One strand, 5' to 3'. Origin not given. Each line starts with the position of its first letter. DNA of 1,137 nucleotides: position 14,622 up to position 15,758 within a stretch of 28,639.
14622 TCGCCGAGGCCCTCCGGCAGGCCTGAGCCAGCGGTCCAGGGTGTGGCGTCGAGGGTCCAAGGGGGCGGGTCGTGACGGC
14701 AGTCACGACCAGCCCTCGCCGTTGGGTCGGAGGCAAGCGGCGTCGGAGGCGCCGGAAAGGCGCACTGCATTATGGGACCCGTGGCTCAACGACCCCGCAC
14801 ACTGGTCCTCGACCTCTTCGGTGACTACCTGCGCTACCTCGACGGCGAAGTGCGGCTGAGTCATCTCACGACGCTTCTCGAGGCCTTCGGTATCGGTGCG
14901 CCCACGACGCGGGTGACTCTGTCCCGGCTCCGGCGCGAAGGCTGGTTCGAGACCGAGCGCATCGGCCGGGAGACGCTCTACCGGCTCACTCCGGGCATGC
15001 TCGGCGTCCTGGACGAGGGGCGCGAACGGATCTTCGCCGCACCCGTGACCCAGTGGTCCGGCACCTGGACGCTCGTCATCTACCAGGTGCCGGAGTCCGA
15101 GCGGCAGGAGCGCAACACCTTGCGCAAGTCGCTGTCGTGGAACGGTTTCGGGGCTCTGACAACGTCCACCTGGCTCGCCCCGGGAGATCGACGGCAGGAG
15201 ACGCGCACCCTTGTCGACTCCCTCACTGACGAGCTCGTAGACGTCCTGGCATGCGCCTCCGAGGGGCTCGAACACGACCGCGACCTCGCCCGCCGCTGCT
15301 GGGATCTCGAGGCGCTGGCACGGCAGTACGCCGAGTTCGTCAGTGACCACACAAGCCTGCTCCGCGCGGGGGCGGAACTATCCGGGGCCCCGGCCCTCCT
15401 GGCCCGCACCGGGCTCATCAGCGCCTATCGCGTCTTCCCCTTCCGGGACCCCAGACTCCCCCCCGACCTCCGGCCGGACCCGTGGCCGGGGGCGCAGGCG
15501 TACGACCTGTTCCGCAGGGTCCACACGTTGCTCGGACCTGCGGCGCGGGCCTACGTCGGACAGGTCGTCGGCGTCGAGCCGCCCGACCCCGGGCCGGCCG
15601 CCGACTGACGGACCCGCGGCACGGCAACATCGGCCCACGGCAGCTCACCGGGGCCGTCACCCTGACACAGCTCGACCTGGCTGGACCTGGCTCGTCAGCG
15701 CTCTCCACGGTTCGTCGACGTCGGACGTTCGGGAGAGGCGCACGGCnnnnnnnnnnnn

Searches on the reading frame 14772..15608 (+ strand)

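Call 14: search_protein_families(library=pfam, proteins=[window:14772-15608:+], max_evalue=0.001)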
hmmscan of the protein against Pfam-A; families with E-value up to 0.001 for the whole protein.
window:14772-15608:+ (278 aa): 3 families
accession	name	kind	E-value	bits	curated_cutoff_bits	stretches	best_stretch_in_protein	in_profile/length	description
PF20803.2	PaaX_M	-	1.1e-22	80.3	24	1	93-172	2-82/83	PaaX protein central Cas2-like domain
PF08223.16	PaaX_C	-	3.7e-18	66.1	22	1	177-262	1-89/91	PaaX-like protein C-terminal domain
PF07848.18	PaaX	-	1.7e-16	60.6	24.8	1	7-73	1-67/70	PaaX-like protein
